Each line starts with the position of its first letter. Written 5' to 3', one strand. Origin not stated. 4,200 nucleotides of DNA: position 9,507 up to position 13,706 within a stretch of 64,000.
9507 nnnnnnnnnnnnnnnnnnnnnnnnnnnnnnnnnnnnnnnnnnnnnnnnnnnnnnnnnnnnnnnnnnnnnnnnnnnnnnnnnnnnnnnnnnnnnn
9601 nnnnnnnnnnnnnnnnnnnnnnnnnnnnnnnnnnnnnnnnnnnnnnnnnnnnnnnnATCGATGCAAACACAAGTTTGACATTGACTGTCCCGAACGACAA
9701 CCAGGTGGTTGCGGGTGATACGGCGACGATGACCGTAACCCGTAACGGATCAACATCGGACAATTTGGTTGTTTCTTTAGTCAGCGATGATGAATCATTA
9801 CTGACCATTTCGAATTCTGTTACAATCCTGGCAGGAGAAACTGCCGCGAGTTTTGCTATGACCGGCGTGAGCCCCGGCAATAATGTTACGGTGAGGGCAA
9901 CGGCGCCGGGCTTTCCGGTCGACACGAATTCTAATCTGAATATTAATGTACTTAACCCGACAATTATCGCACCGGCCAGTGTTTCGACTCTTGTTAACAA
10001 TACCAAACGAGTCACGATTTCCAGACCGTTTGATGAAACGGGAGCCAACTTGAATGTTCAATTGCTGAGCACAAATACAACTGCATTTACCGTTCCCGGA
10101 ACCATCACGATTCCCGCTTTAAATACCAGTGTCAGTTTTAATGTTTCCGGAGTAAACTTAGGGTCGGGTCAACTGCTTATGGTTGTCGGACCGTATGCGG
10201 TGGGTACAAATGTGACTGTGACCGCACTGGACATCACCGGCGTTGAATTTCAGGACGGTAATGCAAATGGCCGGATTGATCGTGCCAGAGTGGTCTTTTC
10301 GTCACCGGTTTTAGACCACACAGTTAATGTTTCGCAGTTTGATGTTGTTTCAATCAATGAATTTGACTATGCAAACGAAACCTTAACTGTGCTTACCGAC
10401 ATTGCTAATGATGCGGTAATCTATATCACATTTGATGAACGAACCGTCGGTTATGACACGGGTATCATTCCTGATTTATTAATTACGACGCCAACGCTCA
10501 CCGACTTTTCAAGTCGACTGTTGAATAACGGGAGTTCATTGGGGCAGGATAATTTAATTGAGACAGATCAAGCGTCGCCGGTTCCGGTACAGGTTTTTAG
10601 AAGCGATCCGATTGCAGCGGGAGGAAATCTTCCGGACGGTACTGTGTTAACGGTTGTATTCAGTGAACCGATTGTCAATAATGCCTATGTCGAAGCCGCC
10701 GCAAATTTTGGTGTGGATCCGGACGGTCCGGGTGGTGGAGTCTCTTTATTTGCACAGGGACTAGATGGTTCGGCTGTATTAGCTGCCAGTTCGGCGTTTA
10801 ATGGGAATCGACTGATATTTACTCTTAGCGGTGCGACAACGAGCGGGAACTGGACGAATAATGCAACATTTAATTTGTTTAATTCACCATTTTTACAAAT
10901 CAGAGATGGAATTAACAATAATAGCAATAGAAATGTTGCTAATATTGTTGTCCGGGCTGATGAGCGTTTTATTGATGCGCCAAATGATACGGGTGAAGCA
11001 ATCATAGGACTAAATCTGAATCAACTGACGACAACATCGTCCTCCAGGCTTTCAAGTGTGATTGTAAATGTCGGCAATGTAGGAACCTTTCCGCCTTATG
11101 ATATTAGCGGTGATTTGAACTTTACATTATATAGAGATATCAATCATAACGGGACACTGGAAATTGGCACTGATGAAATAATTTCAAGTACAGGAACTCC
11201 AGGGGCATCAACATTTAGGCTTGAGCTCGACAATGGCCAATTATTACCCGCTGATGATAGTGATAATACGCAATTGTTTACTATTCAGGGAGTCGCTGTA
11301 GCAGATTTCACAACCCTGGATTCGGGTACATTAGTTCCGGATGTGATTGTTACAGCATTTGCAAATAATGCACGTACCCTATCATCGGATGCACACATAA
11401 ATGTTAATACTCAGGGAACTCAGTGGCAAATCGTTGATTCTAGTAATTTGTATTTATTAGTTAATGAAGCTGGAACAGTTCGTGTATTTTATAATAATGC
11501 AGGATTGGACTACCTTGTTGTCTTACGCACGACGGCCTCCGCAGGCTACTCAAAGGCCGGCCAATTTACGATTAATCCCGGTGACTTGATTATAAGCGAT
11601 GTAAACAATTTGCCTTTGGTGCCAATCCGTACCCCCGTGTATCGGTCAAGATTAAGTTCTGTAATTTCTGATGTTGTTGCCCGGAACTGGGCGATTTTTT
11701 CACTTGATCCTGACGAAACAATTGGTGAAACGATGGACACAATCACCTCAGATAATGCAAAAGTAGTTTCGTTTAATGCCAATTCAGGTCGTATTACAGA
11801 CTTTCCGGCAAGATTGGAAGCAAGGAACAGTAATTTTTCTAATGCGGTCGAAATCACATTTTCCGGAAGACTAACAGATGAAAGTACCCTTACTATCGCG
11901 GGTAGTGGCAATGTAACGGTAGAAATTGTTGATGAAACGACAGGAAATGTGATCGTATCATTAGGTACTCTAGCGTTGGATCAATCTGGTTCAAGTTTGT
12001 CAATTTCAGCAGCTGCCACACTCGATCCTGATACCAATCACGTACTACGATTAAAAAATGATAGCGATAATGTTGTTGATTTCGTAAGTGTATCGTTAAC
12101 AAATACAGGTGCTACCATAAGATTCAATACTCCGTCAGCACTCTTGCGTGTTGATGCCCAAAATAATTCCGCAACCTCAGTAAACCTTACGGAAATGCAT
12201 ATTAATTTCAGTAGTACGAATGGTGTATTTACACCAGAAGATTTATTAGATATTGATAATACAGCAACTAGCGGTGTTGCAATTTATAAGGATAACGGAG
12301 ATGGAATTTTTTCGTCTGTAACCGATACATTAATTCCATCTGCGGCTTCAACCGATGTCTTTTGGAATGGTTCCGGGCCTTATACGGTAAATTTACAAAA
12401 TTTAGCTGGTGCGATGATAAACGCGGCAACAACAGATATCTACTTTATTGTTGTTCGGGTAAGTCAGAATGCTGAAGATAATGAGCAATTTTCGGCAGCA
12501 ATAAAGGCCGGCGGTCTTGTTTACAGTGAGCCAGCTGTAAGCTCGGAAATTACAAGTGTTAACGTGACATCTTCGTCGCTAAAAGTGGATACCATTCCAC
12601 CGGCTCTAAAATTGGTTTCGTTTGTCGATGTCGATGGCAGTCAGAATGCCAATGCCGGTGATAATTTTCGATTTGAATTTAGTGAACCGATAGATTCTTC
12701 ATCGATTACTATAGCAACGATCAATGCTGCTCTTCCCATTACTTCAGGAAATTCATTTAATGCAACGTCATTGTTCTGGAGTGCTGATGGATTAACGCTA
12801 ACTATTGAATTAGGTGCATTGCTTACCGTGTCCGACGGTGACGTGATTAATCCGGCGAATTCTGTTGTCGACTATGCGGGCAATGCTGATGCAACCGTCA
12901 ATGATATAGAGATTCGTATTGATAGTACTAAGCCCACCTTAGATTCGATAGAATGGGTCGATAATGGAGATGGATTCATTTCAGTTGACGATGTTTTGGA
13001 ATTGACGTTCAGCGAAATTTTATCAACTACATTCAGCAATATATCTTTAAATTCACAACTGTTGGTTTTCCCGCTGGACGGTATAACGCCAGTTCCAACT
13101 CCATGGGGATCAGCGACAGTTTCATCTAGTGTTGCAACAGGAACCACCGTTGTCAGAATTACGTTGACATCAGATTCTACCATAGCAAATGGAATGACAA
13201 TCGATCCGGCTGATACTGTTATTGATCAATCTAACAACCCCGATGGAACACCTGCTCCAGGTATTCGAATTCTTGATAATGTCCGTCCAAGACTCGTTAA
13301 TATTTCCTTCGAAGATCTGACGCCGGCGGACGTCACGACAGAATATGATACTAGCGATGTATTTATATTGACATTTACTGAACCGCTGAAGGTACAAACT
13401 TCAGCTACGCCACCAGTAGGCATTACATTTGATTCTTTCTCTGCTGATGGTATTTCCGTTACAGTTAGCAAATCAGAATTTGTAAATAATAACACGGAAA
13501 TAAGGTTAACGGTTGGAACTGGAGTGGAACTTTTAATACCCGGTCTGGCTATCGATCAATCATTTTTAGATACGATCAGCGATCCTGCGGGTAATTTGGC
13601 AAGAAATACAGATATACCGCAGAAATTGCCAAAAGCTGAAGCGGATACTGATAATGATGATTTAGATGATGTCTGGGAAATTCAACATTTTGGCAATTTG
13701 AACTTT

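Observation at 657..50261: Single 49.6-kb ORF encoding a ~16.5k-residue secreted giant protein that occupies 77% of the window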

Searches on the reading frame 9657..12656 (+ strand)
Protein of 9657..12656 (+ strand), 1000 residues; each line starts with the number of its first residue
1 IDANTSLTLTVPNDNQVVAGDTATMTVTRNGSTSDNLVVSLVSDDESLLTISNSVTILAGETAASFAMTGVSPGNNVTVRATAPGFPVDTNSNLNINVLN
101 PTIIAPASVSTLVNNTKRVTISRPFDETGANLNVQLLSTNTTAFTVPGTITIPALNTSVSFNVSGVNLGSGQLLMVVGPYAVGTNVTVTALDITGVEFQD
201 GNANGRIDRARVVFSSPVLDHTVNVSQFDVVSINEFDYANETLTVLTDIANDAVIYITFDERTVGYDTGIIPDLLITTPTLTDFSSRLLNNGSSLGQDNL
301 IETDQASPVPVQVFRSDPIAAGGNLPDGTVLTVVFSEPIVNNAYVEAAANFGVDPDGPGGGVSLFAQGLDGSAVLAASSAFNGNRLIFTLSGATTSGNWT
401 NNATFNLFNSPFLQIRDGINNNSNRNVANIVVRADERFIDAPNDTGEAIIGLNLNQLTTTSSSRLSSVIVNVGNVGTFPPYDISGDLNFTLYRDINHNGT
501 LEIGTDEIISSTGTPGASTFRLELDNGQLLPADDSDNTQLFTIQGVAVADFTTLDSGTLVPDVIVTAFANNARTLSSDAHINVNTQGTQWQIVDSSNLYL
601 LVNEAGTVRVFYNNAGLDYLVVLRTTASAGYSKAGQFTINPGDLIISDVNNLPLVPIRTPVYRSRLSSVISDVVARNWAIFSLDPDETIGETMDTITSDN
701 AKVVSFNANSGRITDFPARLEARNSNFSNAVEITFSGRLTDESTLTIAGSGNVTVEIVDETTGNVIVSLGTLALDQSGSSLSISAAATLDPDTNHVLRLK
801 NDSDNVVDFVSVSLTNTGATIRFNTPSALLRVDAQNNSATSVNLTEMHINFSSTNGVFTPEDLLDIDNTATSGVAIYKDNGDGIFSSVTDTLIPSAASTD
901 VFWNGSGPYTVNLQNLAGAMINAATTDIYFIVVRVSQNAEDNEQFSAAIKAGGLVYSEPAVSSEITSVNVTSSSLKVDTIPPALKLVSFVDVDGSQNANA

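Call 5: search_protein_families(library=pfam, proteins=[window:9657-12656:+], max_evalue=0.01)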
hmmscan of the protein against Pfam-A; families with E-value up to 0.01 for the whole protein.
window:9657-12656:+ (1000 aa): 0 families

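Call 17: search_protein_families(library=ncbifam, proteins=[window:9657-12656:+], max_evalue=0.01)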
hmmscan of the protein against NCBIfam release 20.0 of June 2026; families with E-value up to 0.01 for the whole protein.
window:9657-12656:+ (1000 aa): 0 families

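Call 72: search_solved_structures(query=window:10104-12566:+, max_evalue=1)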
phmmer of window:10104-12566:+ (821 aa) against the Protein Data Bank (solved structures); distinct sequences matched with E-value up to 1: 1.
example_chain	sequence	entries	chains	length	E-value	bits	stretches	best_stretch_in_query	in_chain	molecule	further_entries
3w40_A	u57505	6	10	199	0.29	12.7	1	257-392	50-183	Phosphoserine phosphatase RsbX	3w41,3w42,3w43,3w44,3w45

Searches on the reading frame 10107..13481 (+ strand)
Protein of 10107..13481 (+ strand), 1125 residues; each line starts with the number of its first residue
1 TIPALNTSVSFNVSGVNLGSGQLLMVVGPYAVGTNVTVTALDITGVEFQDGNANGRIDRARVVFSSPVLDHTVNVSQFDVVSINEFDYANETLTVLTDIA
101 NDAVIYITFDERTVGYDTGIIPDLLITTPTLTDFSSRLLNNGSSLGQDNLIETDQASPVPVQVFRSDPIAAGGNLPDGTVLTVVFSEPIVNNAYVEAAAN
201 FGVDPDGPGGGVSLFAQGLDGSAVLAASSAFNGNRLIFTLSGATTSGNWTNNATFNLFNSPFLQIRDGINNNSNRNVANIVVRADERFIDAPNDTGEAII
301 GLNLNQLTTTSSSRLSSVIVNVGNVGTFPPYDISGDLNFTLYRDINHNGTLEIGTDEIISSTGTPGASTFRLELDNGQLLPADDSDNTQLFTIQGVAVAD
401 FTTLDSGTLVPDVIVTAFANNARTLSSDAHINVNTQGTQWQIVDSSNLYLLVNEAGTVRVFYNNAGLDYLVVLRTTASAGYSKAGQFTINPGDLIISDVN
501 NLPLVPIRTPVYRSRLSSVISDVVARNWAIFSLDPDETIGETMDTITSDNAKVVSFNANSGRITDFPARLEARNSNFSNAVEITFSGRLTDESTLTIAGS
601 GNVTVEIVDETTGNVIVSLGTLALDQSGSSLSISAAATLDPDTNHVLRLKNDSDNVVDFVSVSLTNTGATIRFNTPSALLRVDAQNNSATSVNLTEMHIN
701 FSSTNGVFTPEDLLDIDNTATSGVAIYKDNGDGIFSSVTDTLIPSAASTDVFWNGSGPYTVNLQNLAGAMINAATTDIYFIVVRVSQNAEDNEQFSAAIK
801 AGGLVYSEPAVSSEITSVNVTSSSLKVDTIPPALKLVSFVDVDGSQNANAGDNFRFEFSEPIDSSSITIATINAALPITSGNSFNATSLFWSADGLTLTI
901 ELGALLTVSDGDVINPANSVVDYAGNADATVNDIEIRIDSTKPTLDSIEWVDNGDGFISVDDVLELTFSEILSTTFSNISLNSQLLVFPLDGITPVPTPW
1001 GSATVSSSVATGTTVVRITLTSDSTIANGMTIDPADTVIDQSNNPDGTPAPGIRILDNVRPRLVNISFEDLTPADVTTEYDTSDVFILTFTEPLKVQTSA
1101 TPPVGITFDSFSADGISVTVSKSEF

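Call 44: search_protein_representatives(protein=window:10107-13481:+)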
Query: 1125 residues. Proteins with E-value up to 0.001 (for the whole library): 110; up to 1e-10: 42; up to 1e-30: 14. The best 110 are listed.
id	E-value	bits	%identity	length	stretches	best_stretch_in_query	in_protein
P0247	8.6e-75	268.9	37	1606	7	837-1053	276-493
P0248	6.5e-69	249.4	38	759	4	464-845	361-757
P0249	1.6e-58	215.0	34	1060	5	717-1096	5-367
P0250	1.1e-52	195.8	35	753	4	827-1076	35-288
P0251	8.9e-49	182.8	34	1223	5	821-1061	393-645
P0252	1.5e-48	182.0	35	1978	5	789-1097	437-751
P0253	2.9e-44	167.8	41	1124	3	841-1070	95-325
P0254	4.5e-43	163.9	35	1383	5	822-1037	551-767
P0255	2.8e-40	154.6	33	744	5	834-1109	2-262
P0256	1.3e-39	152.4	35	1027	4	822-982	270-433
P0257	3.0e-37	144.6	41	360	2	464-639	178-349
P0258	1.7e-35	138.8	41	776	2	828-1055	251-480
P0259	2.1e-31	125.3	34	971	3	811-1019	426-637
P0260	2.4e-31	125.1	32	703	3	828-931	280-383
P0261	1.9e-30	122.1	36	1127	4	824-1054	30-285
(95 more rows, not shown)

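Call 75: search_protein_families(library=pfam, proteins=[P0247, P0256], max_evalue=1)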
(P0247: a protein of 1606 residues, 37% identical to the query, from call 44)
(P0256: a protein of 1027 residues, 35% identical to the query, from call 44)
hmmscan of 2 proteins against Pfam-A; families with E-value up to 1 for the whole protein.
P0247 (1606 aa): 4 families
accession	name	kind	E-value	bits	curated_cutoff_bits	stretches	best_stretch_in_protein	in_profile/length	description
PF13205.12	Big_5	-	2.7e-19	70.3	23.6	3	1088-1190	15-93/105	Bacterial Ig-like domain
PF04234.18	CopC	-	1.7e-06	29.4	23.3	0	740-778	6-38/92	CopC domain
PF12396.14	DUF3659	-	0.015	15.6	24.8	0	236-262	2-28/61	Protein of unknown function (DUF3659)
PF23456.1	CSDE1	-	0.06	13.9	27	0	275-313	43-83/84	Cold shock domain-containing protein E1 CSD domain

P0256 (1027 aa): 4 families
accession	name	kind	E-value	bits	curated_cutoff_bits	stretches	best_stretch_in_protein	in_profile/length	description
PF13229.12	Beta_helix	-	6.3e-10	39.3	25.9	2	695-811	58-148/158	Right handed beta helix region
PF07602.17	DUF1565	-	3.3e-06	27.1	20.3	2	528-706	14-200/257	Protein of unknown function (DUF1565)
PF13205.12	Big_5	-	5.1e-06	27.6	23.6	2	391-493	4-93/105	Bacterial Ig-like domain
PF01523.21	PmbA_TldD_1st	-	0.058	14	20.9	1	748-817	3-63/65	PmbA/TldA metallopeptidase domain 1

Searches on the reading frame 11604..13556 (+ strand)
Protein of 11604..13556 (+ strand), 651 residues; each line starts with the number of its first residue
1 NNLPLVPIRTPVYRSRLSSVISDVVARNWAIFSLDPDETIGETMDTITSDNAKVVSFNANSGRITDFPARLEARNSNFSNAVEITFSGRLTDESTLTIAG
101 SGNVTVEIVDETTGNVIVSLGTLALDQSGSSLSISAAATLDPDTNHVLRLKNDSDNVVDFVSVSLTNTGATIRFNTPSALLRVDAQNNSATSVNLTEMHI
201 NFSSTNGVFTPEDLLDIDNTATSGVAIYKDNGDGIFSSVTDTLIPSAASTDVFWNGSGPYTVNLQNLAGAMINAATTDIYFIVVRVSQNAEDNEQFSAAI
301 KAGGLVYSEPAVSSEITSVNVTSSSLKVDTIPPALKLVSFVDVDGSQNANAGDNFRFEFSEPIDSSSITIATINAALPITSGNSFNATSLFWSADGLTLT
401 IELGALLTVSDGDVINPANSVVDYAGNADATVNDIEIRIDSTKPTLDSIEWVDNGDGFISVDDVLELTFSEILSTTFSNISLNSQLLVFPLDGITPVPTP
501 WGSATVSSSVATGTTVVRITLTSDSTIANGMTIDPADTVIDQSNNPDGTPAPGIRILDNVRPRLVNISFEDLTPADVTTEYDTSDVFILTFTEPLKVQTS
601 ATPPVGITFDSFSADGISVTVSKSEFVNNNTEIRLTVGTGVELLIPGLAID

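Call 42: search_protein_families(library=pfam, proteins=[window:11604-13556:+], max_evalue=1)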
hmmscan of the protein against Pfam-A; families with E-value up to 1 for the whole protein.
window:11604-13556:+ (651 aa): 3 families
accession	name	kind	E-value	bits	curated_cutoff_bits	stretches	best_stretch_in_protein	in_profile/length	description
PF13205.12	Big_5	-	1e-05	26.7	23.6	1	330-428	2-94/105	Bacterial Ig-like domain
PF07865.16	DUF1652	-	0.095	13.1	23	1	97-135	19-57/67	Protein of unknown function (DUF1652)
PF04234.18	CopC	-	0.72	11.3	23.3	0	77-113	17-53/92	CopC domain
